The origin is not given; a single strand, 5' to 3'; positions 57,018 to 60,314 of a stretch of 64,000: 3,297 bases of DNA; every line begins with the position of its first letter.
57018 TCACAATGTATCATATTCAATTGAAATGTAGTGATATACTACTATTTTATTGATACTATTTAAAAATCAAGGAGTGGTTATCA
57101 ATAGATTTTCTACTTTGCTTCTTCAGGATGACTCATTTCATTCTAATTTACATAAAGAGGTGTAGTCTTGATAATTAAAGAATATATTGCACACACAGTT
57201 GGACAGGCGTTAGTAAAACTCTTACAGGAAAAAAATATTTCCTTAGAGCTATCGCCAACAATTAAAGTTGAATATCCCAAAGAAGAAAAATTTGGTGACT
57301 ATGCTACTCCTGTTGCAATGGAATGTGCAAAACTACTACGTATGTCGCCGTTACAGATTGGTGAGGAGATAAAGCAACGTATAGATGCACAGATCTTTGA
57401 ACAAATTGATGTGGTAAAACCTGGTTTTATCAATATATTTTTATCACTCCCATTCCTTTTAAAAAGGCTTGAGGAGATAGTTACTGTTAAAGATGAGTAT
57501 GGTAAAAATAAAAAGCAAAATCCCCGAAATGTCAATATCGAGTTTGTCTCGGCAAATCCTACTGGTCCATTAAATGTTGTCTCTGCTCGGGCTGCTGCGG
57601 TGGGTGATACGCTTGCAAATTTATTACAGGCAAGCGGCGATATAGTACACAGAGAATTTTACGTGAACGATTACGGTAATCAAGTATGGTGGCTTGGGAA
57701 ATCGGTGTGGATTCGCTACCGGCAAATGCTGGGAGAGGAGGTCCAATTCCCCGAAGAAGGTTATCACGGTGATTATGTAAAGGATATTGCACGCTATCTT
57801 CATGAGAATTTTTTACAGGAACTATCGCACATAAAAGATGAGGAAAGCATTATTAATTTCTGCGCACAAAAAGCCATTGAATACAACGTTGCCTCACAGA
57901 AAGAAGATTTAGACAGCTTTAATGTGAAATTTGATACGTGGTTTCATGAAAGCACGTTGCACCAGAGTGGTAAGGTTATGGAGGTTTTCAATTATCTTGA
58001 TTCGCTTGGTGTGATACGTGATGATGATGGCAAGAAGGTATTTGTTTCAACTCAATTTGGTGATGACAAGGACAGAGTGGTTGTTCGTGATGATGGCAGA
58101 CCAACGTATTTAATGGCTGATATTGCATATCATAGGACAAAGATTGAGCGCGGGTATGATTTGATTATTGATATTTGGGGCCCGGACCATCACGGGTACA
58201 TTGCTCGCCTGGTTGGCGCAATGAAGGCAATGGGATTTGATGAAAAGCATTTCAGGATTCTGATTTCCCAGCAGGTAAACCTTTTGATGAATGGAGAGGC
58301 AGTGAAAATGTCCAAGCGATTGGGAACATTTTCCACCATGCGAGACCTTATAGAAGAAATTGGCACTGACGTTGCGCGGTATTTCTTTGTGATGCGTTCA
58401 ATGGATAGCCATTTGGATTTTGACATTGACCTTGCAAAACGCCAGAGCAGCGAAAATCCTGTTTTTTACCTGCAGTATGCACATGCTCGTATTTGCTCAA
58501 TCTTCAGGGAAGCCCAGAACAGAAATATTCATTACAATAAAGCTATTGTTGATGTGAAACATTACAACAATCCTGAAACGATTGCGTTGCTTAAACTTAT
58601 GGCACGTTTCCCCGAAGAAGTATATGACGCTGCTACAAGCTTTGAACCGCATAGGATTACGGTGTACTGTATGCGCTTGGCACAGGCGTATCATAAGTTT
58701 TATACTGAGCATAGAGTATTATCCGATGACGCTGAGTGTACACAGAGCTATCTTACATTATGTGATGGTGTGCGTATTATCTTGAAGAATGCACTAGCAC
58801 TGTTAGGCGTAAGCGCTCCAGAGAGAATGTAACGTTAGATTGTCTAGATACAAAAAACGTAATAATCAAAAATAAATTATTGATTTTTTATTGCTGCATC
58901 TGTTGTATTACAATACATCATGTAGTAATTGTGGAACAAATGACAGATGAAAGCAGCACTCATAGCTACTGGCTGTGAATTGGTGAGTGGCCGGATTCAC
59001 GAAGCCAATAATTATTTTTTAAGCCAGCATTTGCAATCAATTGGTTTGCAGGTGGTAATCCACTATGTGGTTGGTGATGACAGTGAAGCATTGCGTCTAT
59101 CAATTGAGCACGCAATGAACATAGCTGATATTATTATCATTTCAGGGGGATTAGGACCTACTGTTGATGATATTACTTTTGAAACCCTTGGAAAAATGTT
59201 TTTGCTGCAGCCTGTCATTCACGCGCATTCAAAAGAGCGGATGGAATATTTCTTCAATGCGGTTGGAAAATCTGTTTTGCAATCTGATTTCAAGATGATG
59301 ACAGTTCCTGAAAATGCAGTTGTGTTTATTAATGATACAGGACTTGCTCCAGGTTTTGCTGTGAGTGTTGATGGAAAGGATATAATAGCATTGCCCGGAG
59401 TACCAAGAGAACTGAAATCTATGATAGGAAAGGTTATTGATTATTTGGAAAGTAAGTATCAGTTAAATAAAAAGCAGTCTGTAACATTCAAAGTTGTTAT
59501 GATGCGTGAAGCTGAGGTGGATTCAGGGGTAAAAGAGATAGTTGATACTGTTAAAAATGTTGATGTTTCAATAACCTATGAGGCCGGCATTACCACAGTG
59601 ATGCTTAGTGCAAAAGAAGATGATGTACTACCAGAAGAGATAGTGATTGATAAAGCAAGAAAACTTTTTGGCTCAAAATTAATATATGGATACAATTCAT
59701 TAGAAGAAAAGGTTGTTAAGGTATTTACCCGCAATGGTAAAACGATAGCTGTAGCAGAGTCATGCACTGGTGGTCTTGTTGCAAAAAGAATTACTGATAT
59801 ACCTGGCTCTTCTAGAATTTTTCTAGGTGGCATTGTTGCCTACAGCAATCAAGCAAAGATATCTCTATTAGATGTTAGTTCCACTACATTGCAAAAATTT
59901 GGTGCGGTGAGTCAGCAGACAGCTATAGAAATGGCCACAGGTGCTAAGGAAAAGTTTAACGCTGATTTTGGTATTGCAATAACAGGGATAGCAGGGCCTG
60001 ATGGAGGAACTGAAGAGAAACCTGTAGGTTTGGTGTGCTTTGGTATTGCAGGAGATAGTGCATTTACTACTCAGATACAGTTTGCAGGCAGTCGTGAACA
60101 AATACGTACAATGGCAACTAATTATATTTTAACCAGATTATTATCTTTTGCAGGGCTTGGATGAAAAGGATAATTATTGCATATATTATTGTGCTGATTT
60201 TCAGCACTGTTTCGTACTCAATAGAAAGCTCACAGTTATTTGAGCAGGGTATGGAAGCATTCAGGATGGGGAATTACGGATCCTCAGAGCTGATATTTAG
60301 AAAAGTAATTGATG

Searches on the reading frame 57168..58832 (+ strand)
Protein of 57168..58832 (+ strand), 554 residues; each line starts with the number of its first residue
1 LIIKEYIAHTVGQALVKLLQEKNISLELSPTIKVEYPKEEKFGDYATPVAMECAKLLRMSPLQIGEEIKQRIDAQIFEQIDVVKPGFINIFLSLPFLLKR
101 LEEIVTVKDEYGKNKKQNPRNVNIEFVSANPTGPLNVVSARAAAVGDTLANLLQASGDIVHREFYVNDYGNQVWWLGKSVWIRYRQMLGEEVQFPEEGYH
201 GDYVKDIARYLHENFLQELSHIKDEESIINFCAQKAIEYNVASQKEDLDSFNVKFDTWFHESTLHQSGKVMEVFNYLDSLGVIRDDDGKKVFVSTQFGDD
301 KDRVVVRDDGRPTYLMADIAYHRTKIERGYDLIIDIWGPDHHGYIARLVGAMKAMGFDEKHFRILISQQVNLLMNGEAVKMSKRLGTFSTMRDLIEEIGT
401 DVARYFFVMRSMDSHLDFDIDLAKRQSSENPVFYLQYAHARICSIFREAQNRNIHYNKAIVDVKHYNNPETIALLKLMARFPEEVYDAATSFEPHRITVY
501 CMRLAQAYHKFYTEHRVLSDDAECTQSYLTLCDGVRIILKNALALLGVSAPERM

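Call 84: search_protein_families(library=pfam, proteins=[window:57168-58832:+], max_evalue=0.0001)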
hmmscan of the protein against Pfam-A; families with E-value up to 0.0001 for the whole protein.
window:57168-58832:+ (554 aa): 4 families
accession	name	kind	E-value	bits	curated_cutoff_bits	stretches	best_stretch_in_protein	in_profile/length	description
PF05746.21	DALR_1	-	3.6e-33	114.6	22.3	1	435-554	1-117/117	DALR anticodon binding domain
PF03485.21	Arg_tRNA_synt_N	-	2.9e-20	73.1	21.5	1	7-92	3-85/85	Arginyl tRNA synthetase N terminal domain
PF00750.26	tRNA-synt_1d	-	6.7e-17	61.9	23.3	1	103-397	4-297/349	tRNA synthetases class I (R), catalytic domain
PF09334.17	tRNA-synt_1g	-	2e-05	24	20.1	0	374-426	321-372/391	tRNA synthetases class I (M)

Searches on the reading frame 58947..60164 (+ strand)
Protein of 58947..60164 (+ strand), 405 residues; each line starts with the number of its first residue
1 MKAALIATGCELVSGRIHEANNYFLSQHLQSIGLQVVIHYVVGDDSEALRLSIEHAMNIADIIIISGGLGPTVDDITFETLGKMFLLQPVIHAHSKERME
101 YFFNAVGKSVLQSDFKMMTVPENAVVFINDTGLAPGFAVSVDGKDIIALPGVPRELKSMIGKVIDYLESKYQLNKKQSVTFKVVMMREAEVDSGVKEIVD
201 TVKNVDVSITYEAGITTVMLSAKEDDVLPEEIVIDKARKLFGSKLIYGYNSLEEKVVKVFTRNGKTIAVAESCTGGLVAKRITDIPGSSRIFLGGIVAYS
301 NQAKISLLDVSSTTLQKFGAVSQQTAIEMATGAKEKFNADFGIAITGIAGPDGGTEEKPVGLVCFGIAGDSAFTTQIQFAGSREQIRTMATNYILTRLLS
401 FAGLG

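Call 84: search_protein_families(library=pfam, proteins=[window:58947-60164:+], max_evalue=0.0001)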
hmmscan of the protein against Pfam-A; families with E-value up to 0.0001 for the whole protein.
window:58947-60164:+ (405 aa): 2 families
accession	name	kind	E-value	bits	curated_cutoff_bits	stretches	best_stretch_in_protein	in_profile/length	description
PF02464.23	CinA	-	1.2e-56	191.1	23.5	1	251-400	3-153/155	Competence-damaged protein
PF00994.29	MoCF_biosynth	-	4.8e-28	98.1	26.6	1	4-167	1-142/144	Probable molybdopterin binding domain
